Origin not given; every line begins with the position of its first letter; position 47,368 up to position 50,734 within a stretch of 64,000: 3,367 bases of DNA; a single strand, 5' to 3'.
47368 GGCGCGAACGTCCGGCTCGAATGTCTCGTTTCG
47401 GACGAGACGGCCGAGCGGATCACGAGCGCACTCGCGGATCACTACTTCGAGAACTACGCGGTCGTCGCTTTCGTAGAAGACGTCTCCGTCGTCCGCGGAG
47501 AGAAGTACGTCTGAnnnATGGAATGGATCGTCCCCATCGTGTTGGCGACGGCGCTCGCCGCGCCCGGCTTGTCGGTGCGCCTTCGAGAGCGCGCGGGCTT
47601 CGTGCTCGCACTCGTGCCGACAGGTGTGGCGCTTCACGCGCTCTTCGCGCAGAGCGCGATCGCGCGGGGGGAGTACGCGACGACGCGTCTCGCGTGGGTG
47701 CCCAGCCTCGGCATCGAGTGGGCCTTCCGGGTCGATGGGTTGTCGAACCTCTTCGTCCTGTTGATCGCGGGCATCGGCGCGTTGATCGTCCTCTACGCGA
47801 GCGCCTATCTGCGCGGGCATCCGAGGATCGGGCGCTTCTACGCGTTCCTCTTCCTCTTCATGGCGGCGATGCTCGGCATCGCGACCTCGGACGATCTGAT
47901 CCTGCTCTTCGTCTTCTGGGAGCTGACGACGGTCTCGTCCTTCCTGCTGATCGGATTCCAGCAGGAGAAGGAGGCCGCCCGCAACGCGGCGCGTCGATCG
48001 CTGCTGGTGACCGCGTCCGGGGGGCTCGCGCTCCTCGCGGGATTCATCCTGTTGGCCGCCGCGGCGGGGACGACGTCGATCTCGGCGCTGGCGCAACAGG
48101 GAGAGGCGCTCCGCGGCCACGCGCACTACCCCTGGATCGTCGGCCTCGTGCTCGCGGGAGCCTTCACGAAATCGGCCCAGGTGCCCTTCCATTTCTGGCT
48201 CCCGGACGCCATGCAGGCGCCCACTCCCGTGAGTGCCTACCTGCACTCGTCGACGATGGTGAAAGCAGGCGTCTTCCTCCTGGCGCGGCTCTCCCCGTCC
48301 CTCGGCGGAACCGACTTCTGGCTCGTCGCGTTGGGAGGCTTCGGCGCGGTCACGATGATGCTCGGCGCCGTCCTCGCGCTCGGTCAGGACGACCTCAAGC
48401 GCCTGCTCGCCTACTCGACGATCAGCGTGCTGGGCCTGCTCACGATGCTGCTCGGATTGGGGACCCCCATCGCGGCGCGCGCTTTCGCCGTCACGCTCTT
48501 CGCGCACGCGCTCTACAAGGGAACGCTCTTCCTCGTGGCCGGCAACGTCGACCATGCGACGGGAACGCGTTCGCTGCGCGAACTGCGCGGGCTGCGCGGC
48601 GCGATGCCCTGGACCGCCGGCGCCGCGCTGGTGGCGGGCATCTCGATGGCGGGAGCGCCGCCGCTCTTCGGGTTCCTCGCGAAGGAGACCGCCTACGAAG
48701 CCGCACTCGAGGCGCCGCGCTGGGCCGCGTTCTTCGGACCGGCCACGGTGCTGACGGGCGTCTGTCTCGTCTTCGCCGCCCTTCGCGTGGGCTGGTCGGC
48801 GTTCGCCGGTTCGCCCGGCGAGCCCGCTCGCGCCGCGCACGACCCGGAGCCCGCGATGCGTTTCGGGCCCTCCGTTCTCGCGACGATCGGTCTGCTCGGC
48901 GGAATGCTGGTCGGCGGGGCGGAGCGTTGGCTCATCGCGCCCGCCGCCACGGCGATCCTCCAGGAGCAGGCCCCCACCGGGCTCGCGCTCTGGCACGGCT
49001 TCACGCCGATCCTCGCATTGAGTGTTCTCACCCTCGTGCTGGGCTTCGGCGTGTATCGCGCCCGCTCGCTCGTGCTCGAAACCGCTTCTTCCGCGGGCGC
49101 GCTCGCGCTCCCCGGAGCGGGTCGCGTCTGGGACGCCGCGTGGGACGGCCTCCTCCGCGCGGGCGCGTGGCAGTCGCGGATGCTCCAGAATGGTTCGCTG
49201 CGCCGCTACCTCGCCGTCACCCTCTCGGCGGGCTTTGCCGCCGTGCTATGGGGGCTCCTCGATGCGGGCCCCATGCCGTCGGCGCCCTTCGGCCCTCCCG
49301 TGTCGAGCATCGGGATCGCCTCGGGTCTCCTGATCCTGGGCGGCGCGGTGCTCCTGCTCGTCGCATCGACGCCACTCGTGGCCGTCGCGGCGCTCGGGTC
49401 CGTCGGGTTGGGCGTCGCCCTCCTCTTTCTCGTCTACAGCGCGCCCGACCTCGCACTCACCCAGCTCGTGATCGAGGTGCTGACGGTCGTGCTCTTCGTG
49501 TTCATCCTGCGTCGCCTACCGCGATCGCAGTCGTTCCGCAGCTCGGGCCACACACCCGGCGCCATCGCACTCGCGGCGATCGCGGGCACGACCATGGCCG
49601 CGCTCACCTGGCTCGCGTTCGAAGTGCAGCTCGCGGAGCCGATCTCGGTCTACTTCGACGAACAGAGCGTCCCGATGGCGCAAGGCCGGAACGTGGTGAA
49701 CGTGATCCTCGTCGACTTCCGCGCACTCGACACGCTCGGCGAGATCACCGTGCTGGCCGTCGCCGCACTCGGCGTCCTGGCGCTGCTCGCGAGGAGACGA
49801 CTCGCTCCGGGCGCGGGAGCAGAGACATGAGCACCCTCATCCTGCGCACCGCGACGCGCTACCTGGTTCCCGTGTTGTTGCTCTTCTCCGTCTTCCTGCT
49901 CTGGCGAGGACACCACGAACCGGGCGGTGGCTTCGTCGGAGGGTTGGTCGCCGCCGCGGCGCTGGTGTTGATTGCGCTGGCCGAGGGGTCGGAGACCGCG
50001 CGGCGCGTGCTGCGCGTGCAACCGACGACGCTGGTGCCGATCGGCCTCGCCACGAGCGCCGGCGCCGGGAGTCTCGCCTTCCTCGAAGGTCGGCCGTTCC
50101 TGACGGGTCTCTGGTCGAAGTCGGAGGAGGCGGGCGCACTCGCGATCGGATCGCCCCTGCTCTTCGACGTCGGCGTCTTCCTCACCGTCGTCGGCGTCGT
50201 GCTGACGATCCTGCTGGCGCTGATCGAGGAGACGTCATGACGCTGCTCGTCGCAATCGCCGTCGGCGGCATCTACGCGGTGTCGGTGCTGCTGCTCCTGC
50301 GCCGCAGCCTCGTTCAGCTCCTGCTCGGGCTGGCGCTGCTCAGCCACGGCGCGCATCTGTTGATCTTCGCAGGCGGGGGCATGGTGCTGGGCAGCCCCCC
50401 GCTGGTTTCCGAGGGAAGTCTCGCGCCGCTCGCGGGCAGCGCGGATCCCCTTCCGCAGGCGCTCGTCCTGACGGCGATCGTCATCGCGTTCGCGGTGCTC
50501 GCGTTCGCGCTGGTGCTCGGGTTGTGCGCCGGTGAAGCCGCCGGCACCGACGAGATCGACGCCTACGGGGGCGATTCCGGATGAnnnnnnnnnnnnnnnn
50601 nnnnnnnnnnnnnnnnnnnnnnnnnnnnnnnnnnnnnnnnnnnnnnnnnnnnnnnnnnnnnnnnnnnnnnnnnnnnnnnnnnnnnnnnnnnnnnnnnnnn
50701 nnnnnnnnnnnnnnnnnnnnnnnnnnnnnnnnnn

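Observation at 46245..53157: Nine-gene translationally coupled operon fusing an SbtA/SbtB-like module to a complete Mrp (MrpABCDEFG) antiporter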

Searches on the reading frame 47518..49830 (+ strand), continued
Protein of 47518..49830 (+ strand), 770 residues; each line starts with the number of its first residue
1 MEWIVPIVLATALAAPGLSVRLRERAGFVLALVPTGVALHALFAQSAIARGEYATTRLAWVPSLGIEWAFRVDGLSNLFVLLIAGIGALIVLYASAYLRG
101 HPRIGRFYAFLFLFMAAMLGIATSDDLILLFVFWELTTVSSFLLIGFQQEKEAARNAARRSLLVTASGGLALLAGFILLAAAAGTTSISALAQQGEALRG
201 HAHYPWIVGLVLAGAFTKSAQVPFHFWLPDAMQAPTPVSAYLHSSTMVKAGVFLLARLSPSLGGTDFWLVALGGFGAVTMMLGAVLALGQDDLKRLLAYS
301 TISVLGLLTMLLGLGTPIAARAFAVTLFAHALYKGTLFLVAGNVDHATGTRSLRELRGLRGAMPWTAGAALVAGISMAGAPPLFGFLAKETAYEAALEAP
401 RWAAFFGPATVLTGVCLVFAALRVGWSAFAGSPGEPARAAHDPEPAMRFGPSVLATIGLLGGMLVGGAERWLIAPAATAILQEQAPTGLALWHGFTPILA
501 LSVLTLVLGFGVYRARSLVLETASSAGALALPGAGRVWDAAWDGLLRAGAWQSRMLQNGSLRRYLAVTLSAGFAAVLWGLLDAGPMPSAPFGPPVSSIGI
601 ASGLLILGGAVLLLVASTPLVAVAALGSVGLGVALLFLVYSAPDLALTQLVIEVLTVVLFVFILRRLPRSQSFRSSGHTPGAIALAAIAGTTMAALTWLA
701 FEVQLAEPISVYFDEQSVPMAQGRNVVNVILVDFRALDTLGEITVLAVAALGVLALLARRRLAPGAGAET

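Call 63: find_encoding_contigs(protein=P0122, flank=8000, max_places=1)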
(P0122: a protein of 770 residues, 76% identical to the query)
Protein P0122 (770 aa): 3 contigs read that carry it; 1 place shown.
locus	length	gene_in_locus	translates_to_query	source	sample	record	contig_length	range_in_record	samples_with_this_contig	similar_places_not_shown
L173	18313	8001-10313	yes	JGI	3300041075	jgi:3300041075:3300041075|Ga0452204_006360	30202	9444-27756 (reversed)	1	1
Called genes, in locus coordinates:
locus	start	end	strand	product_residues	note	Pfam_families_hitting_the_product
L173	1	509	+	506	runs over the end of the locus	PF00009:GTP_EFTU (faint), PF13167:GTP-bdg_N, PF16360:GTP-bdg_M, PF01926:MMR_HSR1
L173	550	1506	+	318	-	PF00195:Chal_sti_synt_N (weak), PF08545:ACP_syn_III, PF08541:ACP_syn_III_C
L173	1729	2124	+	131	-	PF05597:Phasin (weak)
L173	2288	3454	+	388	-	PF02771:Acyl-CoA_dh_N, PF02770:Acyl-CoA_dh_M, PF00441:Acyl-CoA_dh_1, PF08028:Acyl-CoA_dh_2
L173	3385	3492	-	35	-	-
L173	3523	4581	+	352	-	-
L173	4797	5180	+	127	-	-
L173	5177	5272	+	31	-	-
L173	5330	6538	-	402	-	PF22148:Fervidolysin_NPro-like, PF00082:Peptidase_S8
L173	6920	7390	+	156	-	-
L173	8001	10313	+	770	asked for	PF00662:Proton_antipo_N, PF00361:Proton_antipo_M, PF13244:MbhD, PF20501:MbhE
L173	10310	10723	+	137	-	PF04039:MnhB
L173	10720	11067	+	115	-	PF00420:Oxidored_q2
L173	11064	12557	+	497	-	PF00361:Proton_antipo_M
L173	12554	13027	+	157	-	PF01899:MNHE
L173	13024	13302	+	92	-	PF04066:MrpF_PhaF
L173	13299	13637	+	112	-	PF03334:PhaG_MnhG_YufB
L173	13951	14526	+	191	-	-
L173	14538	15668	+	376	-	PF00582:Usp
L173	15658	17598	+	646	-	PF06480:FtsH_ext, PF06068:TIP49 (faint), PF00004:AAA, PF17862:AAA_lid_3, PF01434:Peptidase_M41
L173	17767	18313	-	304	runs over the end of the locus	PF00126:HTH_1, PF03466:LysR_substrate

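Call 64: find_encoding_contigs(protein=P0145, flank=8000, max_places=1)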
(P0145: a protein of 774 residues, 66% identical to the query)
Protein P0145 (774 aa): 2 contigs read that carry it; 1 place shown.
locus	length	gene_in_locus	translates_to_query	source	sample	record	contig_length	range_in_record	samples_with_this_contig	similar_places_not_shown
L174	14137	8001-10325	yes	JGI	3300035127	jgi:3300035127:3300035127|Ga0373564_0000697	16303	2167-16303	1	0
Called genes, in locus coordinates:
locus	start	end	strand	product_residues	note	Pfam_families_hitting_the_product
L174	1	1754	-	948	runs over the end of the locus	PF03176:MMPL, PF12349:Sterol-sensing (faint), PF03176:MMPL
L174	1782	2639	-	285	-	PF01370:Epimerase, PF04321:RmlD_sub_bind (weak), PF13460:NAD_binding_10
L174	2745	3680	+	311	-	PF00296:Bac_luciferase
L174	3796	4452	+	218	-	PF07238:PilZ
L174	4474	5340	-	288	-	PF13622:4HBT_3, PF02551:Acyl_CoA_thio (weak), PF20789:4HBT_3C, PF02551:Acyl_CoA_thio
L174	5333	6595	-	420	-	PF02646:RmuC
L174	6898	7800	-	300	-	PF00582:Usp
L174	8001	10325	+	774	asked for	PF00662:Proton_antipo_N, PF00361:Proton_antipo_M, PF13244:MbhD, PF20501:MbhE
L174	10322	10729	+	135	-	PF04039:MnhB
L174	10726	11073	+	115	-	PF00420:Oxidored_q2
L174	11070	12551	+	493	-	PF00361:Proton_antipo_M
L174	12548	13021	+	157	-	PF01899:MNHE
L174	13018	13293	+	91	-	PF04066:MrpF_PhaF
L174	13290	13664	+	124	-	PF03334:PhaG_MnhG_YufB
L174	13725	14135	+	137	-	?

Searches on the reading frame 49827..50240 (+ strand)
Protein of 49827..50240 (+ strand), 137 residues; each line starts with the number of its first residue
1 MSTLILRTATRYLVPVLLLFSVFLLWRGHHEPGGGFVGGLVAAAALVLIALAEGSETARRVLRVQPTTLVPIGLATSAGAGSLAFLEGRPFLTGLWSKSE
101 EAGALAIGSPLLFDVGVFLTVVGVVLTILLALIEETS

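Call 4: search_protein_families(library=pfam, proteins=[window:49827-50240:+])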
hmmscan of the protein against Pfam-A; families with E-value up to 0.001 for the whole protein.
window:49827-50240:+ (137 aa): 1 family
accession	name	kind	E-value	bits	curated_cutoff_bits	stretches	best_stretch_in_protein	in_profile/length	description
PF04039.18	MnhB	-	8e-36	123.5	22.5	1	5-127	1-127/127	Domain related to MnhB subunit of Na+/H+ antiporter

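Call 32: search_protein_families(library=ncbifam, proteins=[window:49827-50240:+], max_evalue=0.00001)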
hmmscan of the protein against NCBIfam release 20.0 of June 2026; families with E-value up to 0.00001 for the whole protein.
window:49827-50240:+ (137 aa): 14 families
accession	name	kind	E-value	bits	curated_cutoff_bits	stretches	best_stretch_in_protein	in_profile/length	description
NF009163.0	PRK12509.1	equivalog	2.2e-47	160.7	148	1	1-135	1-135/137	Na+/H+ antiporter subunit B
NF009223.0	PRK12573.1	subfamily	2.8e-37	127.9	152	1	2-135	4-139/140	Na(+)/H(+) antiporter subunit B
NF009288.0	PRK12648.1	equivalog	1.5e-29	102.7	1104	1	3-134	801-934/954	monovalent cation/H+ antiporter subunit A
NF009284.0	PRK12644.1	equivalog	4.9e-27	94.4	962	1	3-132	816-947/975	Na+/H+ antiporter subunit A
NF009290.0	PRK12650.1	equivalog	4.7e-26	91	980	1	3-132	789-913/966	DUF4040 family protein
NF009224.0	PRK12574.1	equivalog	1.7e-25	90.1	171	1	2-135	4-139/141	monovalent cation/H+ antiporter subunit B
TIGR00943.1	2a6301s02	subfamily_domain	3.8e-25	88.5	139.75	1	24-128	1-107/107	cation/proton antiporter, MnhB/MrpB subunit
NF009162.0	PRK12508.1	equivalog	5.1e-19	68.8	120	1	2-133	3-134/139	Na(+)/H(+) antiporter subunit B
NF009161.0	PRK12507.1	equivalog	5.5e-16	58.7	272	1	4-131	198-328/336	putative monovalent cation/H+ antiporter subunit B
NF006248.0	PRK08386.1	subfamily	6e-11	42.5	92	1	3-108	4-110/151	putative monovalent cation/H+ antiporter subunit B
NF009160.0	PRK12505.1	equivalog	6.7e-11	41.9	140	1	2-107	26-132/179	putative monovalent cation/H+ antiporter subunit B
NF006249.0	PRK08387.1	equivalog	6.1e-10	39.6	111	1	3-70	4-71/133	putative monovalent cation/H+ antiporter subunit B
NF009217.0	PRK12567.1-1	equivalog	6.8e-08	32.3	268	1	3-52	99-148/238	putative monovalent cation/H+ antiporter subunit B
NF009220.0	PRK12567.1-5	equivalog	3.2e-07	30.6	219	1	2-61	81-140/200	putative monovalent cation/H+ antiporter subunit B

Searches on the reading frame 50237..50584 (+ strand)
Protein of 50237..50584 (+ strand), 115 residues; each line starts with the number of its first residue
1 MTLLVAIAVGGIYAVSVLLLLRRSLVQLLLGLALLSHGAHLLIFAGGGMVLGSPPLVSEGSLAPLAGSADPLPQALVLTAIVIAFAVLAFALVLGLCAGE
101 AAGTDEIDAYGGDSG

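Call 4: search_protein_families(library=pfam, proteins=[window:50237-50584:+])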
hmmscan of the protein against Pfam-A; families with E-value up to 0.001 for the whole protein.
window:50237-50584:+ (115 aa): 1 family
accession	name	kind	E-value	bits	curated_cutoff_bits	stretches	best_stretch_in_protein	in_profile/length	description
PF00420.29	Oxidored_q2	-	5.2e-17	61.8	26.1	1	6-109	3-89/95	NADH-ubiquinone/plastoquinone oxidoreductase chain 4L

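Call 32: search_protein_families(library=ncbifam, proteins=[window:50237-50584:+], max_evalue=0.00001)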
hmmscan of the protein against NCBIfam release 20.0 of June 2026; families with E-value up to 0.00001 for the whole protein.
window:50237-50584:+ (115 aa): 15 families
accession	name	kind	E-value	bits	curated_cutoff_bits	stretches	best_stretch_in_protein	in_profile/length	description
NF009302.0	PRK12659.1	equivalog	8e-36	122.5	154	1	1-109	1-109/117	Na+/H+ antiporter subunit C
NF009301.0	PRK12658.1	equivalog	2.1e-30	105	156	1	1-109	1-109/125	Na+/H+ antiporter subunit C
NF006573.0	PRK09094.1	equivalog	1.7e-29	102.1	105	1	1-109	1-109/114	Na+/H+ antiporter subunit C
NF006372.0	PRK08600.1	equivalog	2e-28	98.7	127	1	1-112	1-108/113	Na(+)/H(+) antiporter subunit C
TIGR00941.1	2a6301s03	subfamily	2.9e-26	92.1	161.2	1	1-108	1-104/104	multicomponent Na+:H+ antiporter, MnhC subunit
NF005929.0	PRK07946.1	equivalog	9.4e-23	80.9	157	1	2-107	4-106/204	Na(+)/H(+) antiporter subunit C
NF009303.0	PRK12660.1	subfamily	1.3e-19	70.2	132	1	1-113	1-110/114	putative monovalent cation/H+ antiporter subunit C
NF005622.0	PRK07375.2-1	equivalog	7e-17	62.1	185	1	4-95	2-90/179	putative monovalent cation/H+ antiporter subunit C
NF005625.0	PRK07375.2-4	equivalog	3.5e-15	56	165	1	4-95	2-90/141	putative monovalent cation/H+ antiporter subunit C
NF009304.0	PRK12661.1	equivalog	2.3e-13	50.4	152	1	64-107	83-132/140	putative monovalent cation/H+ antiporter subunit C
NF006250.0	PRK08388.1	equivalog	6.4e-11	42.8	137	1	5-108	11-112/119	putative monovalent cation/H+ antiporter subunit C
NF005621.0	PRK07375.1-6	equivalog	1.2e-08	34.8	126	1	11-96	21-99/120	putative monovalent cation/H+ antiporter subunit C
NF005620.0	PRK07375.1-5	equivalog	1e-07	31.9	91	1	19-93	19-90/113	putative monovalent cation/H+ antiporter subunit C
NF005623.0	PRK07375.2-2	equivalog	2e-06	27.9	81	1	6-94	8-86/93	putative monovalent cation/H+ antiporter subunit C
NF005619.0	PRK07375.1-4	equivalog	2.2e-06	28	145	1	17-94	18-91/111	Na+/H+ antiporter subunit C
